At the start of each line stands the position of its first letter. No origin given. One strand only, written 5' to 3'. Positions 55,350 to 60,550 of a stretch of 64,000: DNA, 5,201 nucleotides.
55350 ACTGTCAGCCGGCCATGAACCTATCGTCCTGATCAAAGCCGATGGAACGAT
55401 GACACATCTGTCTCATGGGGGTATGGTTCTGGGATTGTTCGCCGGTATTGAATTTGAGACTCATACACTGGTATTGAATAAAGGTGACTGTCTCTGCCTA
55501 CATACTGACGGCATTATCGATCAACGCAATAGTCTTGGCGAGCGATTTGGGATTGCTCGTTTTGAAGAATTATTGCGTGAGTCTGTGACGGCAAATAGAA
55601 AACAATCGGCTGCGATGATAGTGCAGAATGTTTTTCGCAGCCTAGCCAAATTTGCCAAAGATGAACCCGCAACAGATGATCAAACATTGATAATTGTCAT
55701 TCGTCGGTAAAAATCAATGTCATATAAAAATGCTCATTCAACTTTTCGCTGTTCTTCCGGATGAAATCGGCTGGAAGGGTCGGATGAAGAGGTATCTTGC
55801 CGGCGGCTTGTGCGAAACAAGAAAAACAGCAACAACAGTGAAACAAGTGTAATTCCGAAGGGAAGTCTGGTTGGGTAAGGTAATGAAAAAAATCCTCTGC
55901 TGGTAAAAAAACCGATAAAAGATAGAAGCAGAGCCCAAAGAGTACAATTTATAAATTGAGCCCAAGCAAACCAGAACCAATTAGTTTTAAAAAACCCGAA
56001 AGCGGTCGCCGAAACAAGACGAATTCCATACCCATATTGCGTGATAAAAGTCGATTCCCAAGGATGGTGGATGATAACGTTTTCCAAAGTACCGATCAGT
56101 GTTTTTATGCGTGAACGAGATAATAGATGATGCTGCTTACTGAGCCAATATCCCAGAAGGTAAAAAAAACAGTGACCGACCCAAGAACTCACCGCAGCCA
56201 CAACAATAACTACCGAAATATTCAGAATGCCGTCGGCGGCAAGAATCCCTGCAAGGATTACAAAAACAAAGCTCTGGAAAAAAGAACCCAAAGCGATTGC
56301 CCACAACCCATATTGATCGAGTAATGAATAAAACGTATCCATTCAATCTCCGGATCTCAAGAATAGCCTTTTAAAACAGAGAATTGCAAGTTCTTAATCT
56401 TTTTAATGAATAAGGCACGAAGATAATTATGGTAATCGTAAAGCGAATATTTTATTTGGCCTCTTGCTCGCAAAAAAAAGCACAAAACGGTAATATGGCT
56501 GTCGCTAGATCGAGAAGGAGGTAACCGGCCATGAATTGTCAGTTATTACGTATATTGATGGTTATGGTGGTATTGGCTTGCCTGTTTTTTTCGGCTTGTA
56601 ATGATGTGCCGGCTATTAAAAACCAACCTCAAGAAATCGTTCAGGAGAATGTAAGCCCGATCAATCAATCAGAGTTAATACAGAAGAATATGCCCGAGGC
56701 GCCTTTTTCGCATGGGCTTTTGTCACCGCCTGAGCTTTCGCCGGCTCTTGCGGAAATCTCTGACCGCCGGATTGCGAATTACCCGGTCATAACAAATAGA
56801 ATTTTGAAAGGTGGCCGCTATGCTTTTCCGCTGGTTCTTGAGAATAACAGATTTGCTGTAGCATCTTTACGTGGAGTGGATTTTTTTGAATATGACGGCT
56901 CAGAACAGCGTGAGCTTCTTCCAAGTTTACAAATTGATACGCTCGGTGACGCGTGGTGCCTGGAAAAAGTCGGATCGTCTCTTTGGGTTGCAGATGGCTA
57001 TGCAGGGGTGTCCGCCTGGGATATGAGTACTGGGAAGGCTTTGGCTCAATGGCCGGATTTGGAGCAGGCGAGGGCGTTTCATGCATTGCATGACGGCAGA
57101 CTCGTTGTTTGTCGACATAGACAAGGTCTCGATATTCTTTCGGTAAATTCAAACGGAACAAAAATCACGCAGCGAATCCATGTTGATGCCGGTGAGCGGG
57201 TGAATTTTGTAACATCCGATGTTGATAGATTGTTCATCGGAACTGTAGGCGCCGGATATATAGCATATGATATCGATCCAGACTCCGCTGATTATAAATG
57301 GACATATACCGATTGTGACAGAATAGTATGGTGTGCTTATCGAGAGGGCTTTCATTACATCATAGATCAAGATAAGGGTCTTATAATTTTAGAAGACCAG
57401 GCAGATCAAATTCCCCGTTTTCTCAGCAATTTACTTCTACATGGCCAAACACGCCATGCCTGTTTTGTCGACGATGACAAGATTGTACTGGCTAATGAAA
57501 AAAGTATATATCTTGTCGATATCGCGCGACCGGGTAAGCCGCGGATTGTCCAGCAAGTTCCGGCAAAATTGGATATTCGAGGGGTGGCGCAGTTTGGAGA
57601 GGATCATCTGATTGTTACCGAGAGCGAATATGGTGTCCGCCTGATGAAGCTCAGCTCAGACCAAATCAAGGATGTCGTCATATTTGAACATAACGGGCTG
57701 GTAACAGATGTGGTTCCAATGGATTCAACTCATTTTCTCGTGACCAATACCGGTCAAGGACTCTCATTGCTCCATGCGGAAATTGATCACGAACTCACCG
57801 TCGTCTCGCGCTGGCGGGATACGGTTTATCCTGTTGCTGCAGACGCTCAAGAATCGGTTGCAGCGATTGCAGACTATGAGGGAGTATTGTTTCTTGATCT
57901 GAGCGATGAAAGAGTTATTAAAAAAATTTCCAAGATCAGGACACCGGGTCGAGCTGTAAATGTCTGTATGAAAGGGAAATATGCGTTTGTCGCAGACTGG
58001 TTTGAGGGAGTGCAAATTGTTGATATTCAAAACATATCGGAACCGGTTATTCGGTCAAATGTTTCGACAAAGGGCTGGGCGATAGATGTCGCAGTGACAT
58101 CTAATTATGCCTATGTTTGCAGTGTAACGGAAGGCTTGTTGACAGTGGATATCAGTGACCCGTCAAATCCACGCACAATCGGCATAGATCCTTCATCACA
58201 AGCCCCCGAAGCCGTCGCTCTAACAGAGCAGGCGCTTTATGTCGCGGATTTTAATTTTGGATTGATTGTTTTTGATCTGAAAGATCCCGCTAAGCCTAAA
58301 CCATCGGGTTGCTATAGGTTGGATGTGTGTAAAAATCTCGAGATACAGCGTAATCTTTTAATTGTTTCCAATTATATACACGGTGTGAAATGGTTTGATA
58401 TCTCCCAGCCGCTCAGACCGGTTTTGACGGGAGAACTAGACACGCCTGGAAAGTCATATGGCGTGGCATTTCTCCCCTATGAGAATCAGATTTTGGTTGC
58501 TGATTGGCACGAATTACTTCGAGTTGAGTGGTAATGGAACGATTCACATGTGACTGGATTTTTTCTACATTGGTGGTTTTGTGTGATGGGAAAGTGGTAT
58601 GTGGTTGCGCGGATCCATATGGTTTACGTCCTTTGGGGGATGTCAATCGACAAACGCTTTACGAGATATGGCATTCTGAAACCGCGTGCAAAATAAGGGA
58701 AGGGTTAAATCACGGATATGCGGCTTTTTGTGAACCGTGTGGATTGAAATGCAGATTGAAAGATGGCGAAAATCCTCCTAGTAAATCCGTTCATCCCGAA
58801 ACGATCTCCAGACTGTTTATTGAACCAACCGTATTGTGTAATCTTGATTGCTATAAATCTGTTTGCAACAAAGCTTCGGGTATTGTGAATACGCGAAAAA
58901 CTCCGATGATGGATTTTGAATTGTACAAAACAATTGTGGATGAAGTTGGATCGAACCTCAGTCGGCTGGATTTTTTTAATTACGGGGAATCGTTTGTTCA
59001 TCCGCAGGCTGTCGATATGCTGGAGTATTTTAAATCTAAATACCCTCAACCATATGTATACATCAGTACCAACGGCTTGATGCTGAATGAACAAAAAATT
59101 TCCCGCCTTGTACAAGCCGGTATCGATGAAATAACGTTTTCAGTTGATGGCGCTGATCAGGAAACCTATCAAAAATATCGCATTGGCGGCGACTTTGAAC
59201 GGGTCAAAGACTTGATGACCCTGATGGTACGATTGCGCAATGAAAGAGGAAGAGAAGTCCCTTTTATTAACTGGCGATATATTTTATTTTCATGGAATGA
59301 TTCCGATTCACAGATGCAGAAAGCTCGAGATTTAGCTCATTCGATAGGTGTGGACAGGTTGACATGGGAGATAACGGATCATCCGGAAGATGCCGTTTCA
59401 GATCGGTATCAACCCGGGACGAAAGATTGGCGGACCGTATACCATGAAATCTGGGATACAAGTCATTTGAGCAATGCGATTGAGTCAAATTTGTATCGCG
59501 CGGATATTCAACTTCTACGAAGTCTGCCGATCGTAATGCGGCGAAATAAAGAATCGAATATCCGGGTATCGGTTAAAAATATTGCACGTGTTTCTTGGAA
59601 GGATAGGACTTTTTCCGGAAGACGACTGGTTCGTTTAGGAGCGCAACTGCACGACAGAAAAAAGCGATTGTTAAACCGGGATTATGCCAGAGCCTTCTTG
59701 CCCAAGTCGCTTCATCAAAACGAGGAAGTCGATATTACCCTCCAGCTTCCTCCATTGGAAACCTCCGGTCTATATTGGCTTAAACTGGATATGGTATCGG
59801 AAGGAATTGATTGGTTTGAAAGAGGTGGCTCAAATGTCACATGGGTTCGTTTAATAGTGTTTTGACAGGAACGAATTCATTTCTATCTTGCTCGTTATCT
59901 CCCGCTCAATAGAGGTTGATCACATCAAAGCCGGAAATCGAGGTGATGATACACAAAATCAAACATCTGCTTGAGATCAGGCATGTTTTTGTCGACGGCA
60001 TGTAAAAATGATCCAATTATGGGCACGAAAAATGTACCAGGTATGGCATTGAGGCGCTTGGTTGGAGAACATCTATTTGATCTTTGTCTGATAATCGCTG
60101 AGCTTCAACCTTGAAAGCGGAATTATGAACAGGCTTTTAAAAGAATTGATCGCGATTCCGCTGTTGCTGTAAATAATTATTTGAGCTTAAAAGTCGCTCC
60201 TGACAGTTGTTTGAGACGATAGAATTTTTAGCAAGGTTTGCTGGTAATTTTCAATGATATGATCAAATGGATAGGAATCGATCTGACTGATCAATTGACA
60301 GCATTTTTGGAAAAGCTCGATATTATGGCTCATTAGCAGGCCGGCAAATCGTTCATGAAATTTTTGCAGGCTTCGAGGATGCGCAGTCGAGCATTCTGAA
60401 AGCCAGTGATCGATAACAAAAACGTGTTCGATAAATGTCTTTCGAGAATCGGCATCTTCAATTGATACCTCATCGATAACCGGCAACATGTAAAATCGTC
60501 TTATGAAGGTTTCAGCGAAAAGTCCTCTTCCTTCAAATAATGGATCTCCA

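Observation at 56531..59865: LVIVD-repeat lipoprotein translationally coupled to a radical SAM enzyme with N-terminal SPASM-like Cys cluster and non-canonical CX3CX4C motif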

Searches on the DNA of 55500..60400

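Call 73: search_rna_families(source=window, start=55500, end=60400, threshold=evalue, max_evalue=0.1)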
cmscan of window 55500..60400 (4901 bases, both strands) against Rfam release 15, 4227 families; matches with E-value up to 0.1: 0.
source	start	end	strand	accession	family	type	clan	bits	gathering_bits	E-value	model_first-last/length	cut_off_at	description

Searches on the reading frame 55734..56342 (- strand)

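Call 34: search_protein_families(library=pfam, proteins=[window:55734-56342:-], max_evalue=0.01)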
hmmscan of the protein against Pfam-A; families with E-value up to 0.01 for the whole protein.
window:55734-56342:- (202 aa): 1 family
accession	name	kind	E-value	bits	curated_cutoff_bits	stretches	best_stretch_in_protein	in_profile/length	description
PF09335.16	VTT_dom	-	2.6e-06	28.3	33.9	1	24-144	3-121/123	VTT domain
